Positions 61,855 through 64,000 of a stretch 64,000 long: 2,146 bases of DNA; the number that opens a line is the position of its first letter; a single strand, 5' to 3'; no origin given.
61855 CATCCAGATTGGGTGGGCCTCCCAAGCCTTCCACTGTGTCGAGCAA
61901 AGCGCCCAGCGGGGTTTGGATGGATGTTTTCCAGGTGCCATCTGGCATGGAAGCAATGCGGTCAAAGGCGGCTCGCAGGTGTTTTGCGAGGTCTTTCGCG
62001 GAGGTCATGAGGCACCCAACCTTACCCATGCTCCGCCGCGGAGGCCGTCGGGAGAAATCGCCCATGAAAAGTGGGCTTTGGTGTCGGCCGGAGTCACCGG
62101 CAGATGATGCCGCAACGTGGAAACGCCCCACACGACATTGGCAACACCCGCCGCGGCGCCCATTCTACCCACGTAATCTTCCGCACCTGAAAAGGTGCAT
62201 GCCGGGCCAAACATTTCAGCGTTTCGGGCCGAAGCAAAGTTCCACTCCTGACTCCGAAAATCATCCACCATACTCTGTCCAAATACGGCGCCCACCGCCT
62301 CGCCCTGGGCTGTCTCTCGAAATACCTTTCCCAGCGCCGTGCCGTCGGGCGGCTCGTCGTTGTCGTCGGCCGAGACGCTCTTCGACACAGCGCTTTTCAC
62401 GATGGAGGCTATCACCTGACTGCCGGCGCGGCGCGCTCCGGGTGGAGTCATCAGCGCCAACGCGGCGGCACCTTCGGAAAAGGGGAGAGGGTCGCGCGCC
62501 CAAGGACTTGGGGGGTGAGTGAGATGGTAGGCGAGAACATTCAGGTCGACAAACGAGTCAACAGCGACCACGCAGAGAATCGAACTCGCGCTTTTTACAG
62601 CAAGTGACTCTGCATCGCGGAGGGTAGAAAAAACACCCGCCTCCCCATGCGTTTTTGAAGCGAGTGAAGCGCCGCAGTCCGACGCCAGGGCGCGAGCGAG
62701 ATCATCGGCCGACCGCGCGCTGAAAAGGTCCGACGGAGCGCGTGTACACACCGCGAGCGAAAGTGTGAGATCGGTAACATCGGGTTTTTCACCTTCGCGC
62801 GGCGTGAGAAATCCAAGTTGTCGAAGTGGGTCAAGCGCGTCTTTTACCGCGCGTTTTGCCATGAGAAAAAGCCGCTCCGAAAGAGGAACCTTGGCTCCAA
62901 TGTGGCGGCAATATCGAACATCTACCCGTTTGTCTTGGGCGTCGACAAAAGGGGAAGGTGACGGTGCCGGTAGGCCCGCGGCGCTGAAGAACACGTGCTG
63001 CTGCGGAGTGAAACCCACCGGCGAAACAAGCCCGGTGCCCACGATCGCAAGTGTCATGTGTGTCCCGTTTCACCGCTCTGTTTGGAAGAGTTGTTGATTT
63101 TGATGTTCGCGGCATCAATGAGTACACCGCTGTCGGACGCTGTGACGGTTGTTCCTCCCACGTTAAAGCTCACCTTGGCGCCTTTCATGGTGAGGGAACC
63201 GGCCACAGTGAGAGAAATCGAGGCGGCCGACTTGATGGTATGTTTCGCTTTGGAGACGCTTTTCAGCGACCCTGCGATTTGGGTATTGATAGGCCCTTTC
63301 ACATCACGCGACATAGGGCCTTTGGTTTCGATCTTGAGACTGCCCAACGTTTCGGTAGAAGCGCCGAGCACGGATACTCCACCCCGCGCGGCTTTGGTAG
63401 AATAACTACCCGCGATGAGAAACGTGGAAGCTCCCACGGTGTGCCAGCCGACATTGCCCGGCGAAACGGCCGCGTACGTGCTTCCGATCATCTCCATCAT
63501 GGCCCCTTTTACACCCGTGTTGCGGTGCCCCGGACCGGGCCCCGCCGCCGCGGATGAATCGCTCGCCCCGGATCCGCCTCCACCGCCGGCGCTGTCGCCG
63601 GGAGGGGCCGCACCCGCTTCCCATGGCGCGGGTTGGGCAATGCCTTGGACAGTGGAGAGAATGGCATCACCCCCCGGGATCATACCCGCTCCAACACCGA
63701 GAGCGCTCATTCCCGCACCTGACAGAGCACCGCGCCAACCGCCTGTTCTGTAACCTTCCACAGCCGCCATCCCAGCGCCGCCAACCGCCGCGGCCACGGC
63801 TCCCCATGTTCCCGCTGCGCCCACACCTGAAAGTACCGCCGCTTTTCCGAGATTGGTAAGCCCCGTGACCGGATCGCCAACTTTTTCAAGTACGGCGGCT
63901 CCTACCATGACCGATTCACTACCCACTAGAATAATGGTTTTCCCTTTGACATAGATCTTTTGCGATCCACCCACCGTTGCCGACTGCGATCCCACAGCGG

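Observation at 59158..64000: Probable type VI secretion cargo island: VgrG-like spike C-terminus, two coupled unknown genes, convergent DUF2169 adaptor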

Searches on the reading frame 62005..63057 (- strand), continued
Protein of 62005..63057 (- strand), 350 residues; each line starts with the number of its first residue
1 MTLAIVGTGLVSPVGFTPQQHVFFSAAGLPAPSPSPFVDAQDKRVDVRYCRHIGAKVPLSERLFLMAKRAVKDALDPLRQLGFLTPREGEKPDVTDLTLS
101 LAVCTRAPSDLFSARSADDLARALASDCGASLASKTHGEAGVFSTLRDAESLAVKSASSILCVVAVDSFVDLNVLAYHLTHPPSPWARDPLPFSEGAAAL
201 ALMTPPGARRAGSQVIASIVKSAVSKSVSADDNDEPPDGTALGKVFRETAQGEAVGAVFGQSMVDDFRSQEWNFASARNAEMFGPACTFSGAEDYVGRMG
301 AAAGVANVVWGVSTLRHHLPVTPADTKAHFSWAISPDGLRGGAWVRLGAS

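Call 58: search_solved_structures(query=A4, max_evalue=1, show_alignments=3)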
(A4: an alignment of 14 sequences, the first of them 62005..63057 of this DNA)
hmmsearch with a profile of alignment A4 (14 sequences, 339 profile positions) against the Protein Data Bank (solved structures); distinct sequences matched with E-value up to 1: 14.
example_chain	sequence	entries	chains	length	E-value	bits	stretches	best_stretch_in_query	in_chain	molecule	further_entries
4qav_A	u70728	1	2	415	0.003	20.1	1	135-301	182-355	3-oxoacyl-[acyl-carrier-protein] synthase 2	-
3e60_A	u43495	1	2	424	0.0031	20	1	121-312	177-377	3-oxoacyl-[acyl-carrier-protein ] synthase II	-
6kog_A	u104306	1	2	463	0.028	16.8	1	178-220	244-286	Hybrid PKS-NRPS synthetase TAS1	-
2iik_A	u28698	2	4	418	0.052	16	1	163-213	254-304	3-ketoacyl-CoA thiolase, peroxisomal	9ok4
4jga_A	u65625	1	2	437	0.052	16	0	123-209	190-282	3-oxoacyl-[acyl-carrier-protein] synthase 2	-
3goa_A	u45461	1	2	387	0.07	15.5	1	179-213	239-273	3-ketoacyl-CoA thiolase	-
5ab4_A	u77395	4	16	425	0.1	15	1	63-160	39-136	SCP2-THIOLASE LIKE PROTEIN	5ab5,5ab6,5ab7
8z5d_A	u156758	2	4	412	0.1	15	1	134-300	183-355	3-oxoacyl-[acyl-carrier-protein] synthase 2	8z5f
8z5e_A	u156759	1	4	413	0.1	15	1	134-300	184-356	3-oxoacyl-[acyl-carrier-protein] synthase 2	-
8gql_A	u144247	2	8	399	0.11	14.9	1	172-213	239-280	Thiolase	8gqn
8z5c_A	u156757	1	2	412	0.2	14.1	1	134-288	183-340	3-oxoacyl-[acyl-carrier-protein] synthase 2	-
3q7y_A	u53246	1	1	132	0.26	13.7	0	310-328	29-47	De novo designed beta-trefoil architecture with symmetric primary structure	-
6smo_B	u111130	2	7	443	0.29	13.5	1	170-240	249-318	PKS_KS domain-containing protein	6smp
6smo_C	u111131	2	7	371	0.32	13.4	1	131-207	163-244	Ketoacyl_synth_N domain-containing protein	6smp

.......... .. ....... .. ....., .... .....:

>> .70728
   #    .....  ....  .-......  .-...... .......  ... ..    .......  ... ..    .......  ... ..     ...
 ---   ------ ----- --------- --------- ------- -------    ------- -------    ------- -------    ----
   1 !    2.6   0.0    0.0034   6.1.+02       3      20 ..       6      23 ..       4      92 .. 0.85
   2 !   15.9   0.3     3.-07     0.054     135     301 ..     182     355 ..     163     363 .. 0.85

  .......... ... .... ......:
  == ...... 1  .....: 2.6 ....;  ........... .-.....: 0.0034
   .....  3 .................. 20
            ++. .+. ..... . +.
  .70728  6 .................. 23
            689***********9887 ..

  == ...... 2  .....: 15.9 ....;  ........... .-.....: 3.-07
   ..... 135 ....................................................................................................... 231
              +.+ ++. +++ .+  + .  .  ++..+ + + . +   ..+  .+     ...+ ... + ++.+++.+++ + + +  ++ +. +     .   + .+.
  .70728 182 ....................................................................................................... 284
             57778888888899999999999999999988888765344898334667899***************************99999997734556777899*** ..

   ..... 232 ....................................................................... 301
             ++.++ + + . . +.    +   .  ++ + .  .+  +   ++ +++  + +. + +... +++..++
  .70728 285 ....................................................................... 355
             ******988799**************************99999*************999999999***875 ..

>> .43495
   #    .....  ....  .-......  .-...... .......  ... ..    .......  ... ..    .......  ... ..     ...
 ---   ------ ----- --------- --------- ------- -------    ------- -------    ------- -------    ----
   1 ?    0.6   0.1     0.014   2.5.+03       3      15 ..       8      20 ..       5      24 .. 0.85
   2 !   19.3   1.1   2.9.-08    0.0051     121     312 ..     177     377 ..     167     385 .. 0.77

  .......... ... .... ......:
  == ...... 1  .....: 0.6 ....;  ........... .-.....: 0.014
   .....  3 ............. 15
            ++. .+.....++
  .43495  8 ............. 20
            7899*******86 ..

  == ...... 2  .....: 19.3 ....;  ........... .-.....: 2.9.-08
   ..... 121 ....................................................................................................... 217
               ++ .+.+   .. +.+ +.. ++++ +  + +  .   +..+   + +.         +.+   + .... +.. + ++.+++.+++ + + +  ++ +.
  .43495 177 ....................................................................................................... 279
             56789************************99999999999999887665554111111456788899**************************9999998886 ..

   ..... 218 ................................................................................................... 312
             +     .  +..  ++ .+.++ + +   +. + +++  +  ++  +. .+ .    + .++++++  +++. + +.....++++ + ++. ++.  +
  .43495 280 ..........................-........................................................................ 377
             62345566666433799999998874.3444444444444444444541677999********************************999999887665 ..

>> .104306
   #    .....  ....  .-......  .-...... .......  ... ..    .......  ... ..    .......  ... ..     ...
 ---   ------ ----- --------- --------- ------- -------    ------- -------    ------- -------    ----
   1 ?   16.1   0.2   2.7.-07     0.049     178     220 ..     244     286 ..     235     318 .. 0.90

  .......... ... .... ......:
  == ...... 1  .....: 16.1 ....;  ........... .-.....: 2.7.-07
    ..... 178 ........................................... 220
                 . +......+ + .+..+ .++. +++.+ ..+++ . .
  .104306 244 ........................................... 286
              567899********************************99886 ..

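Call 71: search_dna_similar(query=window:62005-63057:-, collection=plasmids, mode=protein, max_evalue=0.001, max_rows=20)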
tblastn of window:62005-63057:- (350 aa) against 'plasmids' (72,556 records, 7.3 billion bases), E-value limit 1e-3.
No match.

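Call 90: search_protein_families(library=pfam, alignment_id=A7, max_evalue=10)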
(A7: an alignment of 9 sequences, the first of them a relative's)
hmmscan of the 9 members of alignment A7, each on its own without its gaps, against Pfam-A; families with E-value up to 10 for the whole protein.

A. member 1, L002:1647-2159:+ (170 aa): 2 families
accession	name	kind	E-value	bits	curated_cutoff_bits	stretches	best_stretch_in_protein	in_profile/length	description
PF10106.14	DUF2345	-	0.032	14.5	30.7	1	109-145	93-131/151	Uncharacterized protein conserved in bacteria (DUF2345)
PF07878.17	RHH_5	-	0.17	12.1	26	1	59-84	2-27/43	CopG-like RHH_1 or ribbon-helix-helix domain, RHH_5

B. families by the number of members that match (of 9 scanned): 6 families
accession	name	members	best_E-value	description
PF10106.14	DUF2345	4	0.0094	Uncharacterized protein conserved in bacteria (DUF2345)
PF22792.1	DUF7012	1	0.025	Domain of unknown function (DUF7012)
PF04984.19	Phage_sheath_1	1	0.031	Phage tail sheath protein subtilisin-like domain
PF12059.13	DUF3540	1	0.14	Protein of unknown function (DUF3540)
PF07878.17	RHH_5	1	0.17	CopG-like RHH_1 or ribbon-helix-helix domain, RHH_5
PF17758.7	Prot_ATP_ID_OB_N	1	0.17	Proteasomal ATPase OB N-terminal domain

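Call 94: find_related_loci(query=A4, collection=metagenome_contigs, flank=10000)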
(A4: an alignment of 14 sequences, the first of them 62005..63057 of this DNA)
Query A4 (350 aa) in metagenome_contigs; peptide patterns used: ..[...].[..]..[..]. (x = any residue, [..] = any of these).
257 stretches matched a pattern; 15 encode a relative of the query (tblastn E <= 1e-3); 15 distinct loci.
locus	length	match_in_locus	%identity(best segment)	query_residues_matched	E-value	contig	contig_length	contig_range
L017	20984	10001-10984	40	1-343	3e-62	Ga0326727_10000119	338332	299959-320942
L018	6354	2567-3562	38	1-345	3e-58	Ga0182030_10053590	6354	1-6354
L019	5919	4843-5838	41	1-343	6e-57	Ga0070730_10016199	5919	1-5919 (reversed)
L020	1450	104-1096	37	1-345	5e-59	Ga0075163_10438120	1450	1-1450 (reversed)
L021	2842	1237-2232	39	1-343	5e-53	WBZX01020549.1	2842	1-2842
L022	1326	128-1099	38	1-338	7e-55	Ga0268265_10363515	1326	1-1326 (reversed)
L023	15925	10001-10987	37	1-341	3e-52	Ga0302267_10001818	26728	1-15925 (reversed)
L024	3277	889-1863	41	5-340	2e-45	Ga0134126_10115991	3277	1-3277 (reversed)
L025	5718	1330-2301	34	1-340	8e-45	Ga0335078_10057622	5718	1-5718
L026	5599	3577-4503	34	1-341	2e-40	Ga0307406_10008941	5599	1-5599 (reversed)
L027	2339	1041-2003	36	1-341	4e-40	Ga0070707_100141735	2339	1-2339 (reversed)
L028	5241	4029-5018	38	1-341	1e-38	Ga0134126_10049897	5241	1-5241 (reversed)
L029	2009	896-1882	34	1-341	5e-36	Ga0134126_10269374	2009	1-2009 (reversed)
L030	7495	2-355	37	224-341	1e-18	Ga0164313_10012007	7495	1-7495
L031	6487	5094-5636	36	159-341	6e-17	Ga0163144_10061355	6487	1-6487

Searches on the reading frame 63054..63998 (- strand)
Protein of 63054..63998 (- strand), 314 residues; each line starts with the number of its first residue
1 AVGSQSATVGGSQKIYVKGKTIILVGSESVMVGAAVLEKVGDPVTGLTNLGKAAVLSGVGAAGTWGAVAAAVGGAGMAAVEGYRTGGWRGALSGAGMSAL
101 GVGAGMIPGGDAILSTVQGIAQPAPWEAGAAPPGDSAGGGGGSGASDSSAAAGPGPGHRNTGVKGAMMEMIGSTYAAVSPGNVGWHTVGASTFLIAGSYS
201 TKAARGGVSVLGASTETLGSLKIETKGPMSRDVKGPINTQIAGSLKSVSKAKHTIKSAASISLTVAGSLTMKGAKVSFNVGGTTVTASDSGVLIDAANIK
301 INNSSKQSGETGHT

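Call 3: search_protein_families(library=pfam, proteins=[window:63054-63998:-], max_evalue=0.1)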
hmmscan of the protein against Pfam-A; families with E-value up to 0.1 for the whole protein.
window:63054-63998:- (314 aa): 0 families

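Call 4: search_protein_families(library=ncbifam, proteins=[window:63054-63998:-], max_evalue=0.1)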
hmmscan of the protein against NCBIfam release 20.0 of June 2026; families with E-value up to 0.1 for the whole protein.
window:63054-63998:- (314 aa): 0 families

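Call 6: find_homologous_proteins(query=window:63054-63998:-)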
Query window:63054-63998:- (314 aa): 4 proteins with E <= 0.001 among 8000 candidates.
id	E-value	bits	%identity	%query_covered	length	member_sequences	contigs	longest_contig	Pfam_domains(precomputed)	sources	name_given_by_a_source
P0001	2.9e-78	281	52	100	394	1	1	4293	PF22178.4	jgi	jgi:type VI secretion system secreted protein VgrG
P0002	4.2e-77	277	49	100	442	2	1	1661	PF04717.19,PF20093.6,PF22178.4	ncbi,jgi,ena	jgi:type VI secretion system secreted protein VgrG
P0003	1.3e-75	273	48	99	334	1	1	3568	-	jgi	jgi:type VI secretion system secreted protein VgrG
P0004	3.0e-71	258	48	100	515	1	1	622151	PF22178.4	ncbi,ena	-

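Call 7: find_encoding_contigs(protein=P0004, flank=10000, max_places=4)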
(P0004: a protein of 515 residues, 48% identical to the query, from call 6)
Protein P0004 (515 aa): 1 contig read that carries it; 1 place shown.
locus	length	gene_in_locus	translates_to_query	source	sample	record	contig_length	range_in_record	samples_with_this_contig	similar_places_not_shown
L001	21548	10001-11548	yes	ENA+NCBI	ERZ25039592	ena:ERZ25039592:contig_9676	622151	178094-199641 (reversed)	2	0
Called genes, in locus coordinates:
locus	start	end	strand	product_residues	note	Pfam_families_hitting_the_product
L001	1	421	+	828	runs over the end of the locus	PF05954:Phage_GPD, PF04717:Phage_base_V (weak), PF22178:Gp5_trimer_C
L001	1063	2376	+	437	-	PF04717:Phage_base_V (weak), PF22178:Gp5_trimer_C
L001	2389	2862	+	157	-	-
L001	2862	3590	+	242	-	-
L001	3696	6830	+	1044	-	PF05593:RHS_repeat, PF25023:TEN_YD-shell, PF03527:RHS, PF25023:TEN_YD-shell (weak)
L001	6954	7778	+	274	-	-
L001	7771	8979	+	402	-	-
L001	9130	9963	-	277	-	-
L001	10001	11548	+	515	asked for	PF22178:Gp5_trimer_C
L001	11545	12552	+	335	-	-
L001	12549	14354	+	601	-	-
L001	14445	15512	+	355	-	-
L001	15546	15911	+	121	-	PF09937:DUF2169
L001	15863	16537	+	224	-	PF09937:DUF2169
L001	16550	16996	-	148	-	-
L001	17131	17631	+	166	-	-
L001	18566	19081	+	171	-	-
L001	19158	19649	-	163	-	-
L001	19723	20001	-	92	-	-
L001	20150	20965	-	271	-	PF13401:AAA_22, PF13191:AAA_16, PF09848:SLFN-g3_helicase (weak)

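Call 25: search_protein_families(library=pfam, proteins=[L001:14445-15512:+, L001:9147-10202:+, L001:16550-16996:-], max_evalue=0.01)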
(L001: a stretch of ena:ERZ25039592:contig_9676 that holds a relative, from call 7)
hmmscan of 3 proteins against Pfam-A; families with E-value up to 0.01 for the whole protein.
L001:14445-15512:+ (355 aa): 1 family
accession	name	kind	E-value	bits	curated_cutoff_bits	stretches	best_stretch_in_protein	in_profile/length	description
PF03692.20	CxxCxxCC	-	0.00024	22.1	23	1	33-112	2-72/85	Putative zinc- or iron-chelating domain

L001:9147-10202:+ (351 aa): 0 families

L001:16550-16996:- (148 aa): 0 families

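Call 38: find_related_loci(query=A1, collection=genome_contigs, flank=10000)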
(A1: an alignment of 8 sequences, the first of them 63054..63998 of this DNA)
Query A1 (314 aa) in genome_contigs; peptide patterns used: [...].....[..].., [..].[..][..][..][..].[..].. (x = any residue, [..] = any of these).
598 stretches matched a pattern (row limit reached: there are more); 8 encode a relative of the query (tblastn E <= 1e-3); 8 distinct loci.
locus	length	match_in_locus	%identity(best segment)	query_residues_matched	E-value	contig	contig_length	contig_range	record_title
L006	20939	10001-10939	49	2-313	3e-81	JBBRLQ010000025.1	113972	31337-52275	MAG: Polyangiales bacterium isolate La1_maxbin2.053 LA1C_X2.053_k141_1476468L_113972_cov_16.0000, whole genome shotgun s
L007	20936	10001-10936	49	1-312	9e-76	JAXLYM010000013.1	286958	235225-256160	MAG: Polyangiaceae bacterium isolate STL-MYX13 C2.77.fa-13, whole genome shotgun sequence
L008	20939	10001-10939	48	2-313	1e-69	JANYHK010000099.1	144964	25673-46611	MAG: Myxococcales bacterium isolate GL140_1_metabinner_44 GL140_1_k141_1434482, whole genome shotgun sequence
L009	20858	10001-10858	50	4-288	4e-55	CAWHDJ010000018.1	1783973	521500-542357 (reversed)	MAG: uncultured delta proteobacterium isolate MFD09495.bin.2.10 genome assembly, contig: contig_6474, whole genome shotg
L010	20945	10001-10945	47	1-313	5e-63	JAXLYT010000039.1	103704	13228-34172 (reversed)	MAG: Byssovorax sp. isolate STL-MYX20 C2.183.fa-39, whole genome shotgun sequence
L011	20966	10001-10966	39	3-310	2e-43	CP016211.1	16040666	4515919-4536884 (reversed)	Minicystis rosea strain DSM 24000 chromosome, complete genome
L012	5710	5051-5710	49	3-221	1e-43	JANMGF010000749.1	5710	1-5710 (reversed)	MAG: Polyangium sp. isolate OTE_70b_concoct_23 OTE_70b_k141_1624488, whole genome shotgun sequence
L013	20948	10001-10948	43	1-313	2e-33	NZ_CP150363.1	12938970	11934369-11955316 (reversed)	Sorangium sp. So ce1335 chromosome, complete genome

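Call 64: search_protein_families(library=pfam, proteins=[L011:13443-13922:+, L009:7883-8377:+, L006:13809-17336:+, L006:13449-15554:-, L006:17290-18825:+], max_evalue=0.05)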
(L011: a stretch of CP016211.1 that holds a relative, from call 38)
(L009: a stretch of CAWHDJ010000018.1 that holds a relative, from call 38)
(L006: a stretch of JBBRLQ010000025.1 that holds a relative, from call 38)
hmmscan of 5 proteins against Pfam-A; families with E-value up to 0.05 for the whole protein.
L011:13443-13922:+ (159 aa): 0 families

L009:7883-8377:+ (164 aa): 0 families

L006:13809-17336:+ (1175 aa): 1 family
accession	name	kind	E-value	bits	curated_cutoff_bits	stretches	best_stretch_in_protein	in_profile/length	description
PF00072.30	Response_reg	-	4.3e-15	56.3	30.2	2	506-614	5-109/111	Response regulator receiver domain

L006:13449-15554:- (701 aa): 0 families

L006:17290-18825:+ (511 aa): 23 families
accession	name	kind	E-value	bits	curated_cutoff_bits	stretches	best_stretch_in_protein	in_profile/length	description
PF13432.12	TPR_16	-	4.2e-22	78.7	32.7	3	295-357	2-64/65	Tetratricopeptide repeat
PF07719.23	TPR_2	-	2.7e-19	68.1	27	3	329-357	6-34/34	Tetratricopeptide repeat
PF13428.12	TPR_14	-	7.7e-19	66.7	23.5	3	397-436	2-41/44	Tetratricopeptide repeat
PF14559.12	TPR_19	-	1.2e-17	64.5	25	2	300-356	1-57/68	Tetratricopeptide repeat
PF13181.12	TPR_8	-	4.6e-16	58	25.7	1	328-356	5-33/34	Tetratricopeptide repeat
PF00515.34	TPR_1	-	4.6e-14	52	27.8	2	329-357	6-34/34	Tetratricopeptide repeat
PF13371.12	TPR_9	-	1.9e-09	37.8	35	0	115-163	5-53/73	Tetratricopeptide repeat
PF13424.12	TPR_12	-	5.4e-09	36.6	30.1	1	306-354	26-75/77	Tetratricopeptide repeat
PF13414.12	TPR_11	-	1.1e-08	35.1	26.8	0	336-355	6-25/42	TPR repeat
PF24575.1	TPR_Slam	-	8.1e-08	33.1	35.2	0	108-151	50-93/104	Surface lipoprotein assembly modifier, N-terminal TPR repeats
PF13429.12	TPR_15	-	1.1e-07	32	26.2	1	392-483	142-233/280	Tetratricopeptide repeat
PF23914.1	TPR_CcmH_CycH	-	1.6e-07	31.8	42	1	392-460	46-114/158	Cytochrome c-type biogenesis protein H TPR domain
PF12895.13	ANAPC3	-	4.8e-07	30.4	27.2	0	304-359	3-57/82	Anaphase-promoting complex, cyclosome, subunit 3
PF13174.12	TPR_6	-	9e-07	29.6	26.3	0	299-323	9-33/33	Tetratricopeptide repeat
PF13431.12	TPR_17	-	3.4e-06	27.3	24.4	0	315-344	4-33/34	Tetratricopeptide repeat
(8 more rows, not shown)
